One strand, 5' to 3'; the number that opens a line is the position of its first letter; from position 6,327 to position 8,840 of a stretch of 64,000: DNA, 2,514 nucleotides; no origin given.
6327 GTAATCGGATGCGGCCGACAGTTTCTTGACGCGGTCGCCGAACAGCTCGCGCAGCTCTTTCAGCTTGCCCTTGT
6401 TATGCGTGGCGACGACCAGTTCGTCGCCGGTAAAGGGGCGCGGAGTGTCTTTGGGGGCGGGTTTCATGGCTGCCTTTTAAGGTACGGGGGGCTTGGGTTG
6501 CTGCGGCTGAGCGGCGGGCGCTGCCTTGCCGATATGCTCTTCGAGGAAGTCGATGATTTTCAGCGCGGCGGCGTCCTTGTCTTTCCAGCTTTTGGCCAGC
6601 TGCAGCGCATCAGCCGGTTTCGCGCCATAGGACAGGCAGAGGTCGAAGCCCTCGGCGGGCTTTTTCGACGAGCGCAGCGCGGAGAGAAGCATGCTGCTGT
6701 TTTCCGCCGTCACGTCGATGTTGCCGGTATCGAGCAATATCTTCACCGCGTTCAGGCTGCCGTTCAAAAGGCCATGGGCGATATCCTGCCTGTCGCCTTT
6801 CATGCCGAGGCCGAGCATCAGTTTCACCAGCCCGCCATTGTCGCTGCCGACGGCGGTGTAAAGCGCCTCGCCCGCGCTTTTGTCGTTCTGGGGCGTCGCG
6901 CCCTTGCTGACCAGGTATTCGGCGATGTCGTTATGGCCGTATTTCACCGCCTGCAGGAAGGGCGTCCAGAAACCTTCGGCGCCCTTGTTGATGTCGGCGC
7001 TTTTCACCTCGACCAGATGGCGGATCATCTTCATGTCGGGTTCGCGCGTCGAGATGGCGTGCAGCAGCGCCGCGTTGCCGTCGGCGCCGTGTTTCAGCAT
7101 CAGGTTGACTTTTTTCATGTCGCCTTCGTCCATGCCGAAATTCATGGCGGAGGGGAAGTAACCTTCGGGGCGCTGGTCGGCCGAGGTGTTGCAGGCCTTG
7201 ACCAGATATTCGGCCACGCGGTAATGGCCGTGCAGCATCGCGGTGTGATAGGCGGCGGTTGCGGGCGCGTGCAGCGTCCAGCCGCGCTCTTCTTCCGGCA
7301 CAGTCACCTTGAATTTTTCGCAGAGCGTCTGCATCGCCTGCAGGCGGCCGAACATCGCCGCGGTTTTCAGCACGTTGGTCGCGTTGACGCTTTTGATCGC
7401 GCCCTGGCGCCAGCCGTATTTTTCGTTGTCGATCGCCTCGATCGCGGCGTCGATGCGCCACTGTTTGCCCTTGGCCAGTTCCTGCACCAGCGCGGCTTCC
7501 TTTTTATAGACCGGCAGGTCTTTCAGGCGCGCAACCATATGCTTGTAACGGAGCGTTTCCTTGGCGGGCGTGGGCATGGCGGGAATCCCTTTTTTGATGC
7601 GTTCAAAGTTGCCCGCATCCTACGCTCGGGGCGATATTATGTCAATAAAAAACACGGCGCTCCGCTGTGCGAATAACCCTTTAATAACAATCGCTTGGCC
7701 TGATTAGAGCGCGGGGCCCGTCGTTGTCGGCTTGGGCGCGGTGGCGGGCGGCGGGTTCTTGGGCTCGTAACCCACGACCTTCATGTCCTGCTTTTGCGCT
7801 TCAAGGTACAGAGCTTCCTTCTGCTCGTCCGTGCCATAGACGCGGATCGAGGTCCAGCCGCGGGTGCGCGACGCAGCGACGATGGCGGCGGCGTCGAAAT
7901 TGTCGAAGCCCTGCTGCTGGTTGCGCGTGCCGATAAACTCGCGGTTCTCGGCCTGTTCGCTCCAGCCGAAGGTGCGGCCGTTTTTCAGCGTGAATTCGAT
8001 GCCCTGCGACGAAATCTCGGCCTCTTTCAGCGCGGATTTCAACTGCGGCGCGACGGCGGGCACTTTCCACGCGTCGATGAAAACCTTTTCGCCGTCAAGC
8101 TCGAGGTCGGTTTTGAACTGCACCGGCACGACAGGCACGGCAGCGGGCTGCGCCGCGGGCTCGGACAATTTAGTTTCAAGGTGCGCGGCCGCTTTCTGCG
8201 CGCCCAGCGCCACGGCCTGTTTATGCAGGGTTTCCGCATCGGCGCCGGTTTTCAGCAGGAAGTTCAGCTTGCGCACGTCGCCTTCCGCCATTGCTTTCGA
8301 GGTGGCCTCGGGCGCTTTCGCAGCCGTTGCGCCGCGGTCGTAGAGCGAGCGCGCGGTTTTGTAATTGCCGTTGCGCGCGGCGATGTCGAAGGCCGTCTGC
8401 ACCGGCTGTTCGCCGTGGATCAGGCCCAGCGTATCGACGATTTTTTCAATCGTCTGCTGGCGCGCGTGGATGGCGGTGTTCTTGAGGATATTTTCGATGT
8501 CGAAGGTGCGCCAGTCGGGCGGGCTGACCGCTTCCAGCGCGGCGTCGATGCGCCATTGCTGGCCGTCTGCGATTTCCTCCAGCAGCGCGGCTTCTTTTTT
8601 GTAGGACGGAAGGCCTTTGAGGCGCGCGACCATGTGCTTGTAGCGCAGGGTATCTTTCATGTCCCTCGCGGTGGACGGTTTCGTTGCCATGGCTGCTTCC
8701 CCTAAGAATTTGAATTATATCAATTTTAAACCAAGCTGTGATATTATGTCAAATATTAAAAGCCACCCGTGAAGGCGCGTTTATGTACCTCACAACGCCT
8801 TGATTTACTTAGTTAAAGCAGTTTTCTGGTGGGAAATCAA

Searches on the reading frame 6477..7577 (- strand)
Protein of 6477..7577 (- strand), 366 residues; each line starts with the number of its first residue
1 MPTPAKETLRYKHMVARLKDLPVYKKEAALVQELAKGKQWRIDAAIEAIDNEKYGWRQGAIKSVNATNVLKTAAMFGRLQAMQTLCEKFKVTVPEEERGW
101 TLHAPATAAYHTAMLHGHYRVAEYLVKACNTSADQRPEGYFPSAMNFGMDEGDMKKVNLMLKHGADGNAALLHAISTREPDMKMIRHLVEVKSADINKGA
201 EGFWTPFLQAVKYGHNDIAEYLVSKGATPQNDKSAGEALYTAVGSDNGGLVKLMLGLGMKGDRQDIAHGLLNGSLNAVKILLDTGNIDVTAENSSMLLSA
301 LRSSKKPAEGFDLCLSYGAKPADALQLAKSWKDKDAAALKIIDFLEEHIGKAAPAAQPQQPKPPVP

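Call 12: search_protein_families(library=pfam, proteins=[window:6477-7577:-], max_evalue=0.001)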
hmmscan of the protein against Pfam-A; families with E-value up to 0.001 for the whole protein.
window:6477-7577:- (366 aa): 5 families
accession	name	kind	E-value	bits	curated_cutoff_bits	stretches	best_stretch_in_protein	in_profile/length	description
PF12796.13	Ank_2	-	1.9e-18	67.3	27.3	2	153-229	9-86/90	Ankyrin repeats (3 copies)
PF13606.12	Ank_3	-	6.3e-15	54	22.3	0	204-229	3-28/30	Ankyrin repeat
PF00023.36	Ank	-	1.5e-10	41.1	21.1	0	204-229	3-28/33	Ankyrin repeat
PF13637.12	Ank_4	-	7.9e-08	32.8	22.7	0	70-126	1-50/50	Ankyrin repeats (many copies)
PF13857.12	Ank_5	-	6e-05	23.8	27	0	202-223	14-36/56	Ankyrin repeats (many copies)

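Call 85: search_protein_families(library=ncbifam, proteins=[window:6477-7577:-], max_evalue=0.01)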
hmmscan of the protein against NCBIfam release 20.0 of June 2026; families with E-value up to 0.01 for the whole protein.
window:6477-7577:- (366 aa): 3 families
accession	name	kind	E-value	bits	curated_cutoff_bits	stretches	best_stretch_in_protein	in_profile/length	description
NF043023.1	T4SS_AnkH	equivalog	0.00046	19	600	0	182-256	12-86/467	Dot/Icm T4SS effector AnkH/LegA3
NF043029.1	T4SS_AnkY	equivalog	0.004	15.7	600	0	108-230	460-518/543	Dot/Icm T4SS effector AnkY/LegA9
NF043021.1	T4SS_AnkF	equivalog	0.0085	14.4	1000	0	116-228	535-644/917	Dot/Icm T4SS effector AnkF/LegA14/Ceg31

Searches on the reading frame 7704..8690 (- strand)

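Call 12: search_protein_families(library=pfam, proteins=[window:7704-8690:-], max_evalue=0.001)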
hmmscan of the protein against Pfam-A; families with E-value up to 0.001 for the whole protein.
window:7704-8690:- (328 aa): 1 family
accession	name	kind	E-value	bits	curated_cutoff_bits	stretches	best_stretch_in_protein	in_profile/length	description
PF18821.6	LPD7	-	1.7e-06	28.3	27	1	266-312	39-81/92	Large polyvalent protein-associated domain 7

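Call 85: search_protein_families(library=ncbifam, proteins=[window:7704-8690:-], max_evalue=0.01)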
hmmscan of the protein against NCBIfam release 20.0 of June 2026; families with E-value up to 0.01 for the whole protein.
window:7704-8690:- (328 aa): 0 families
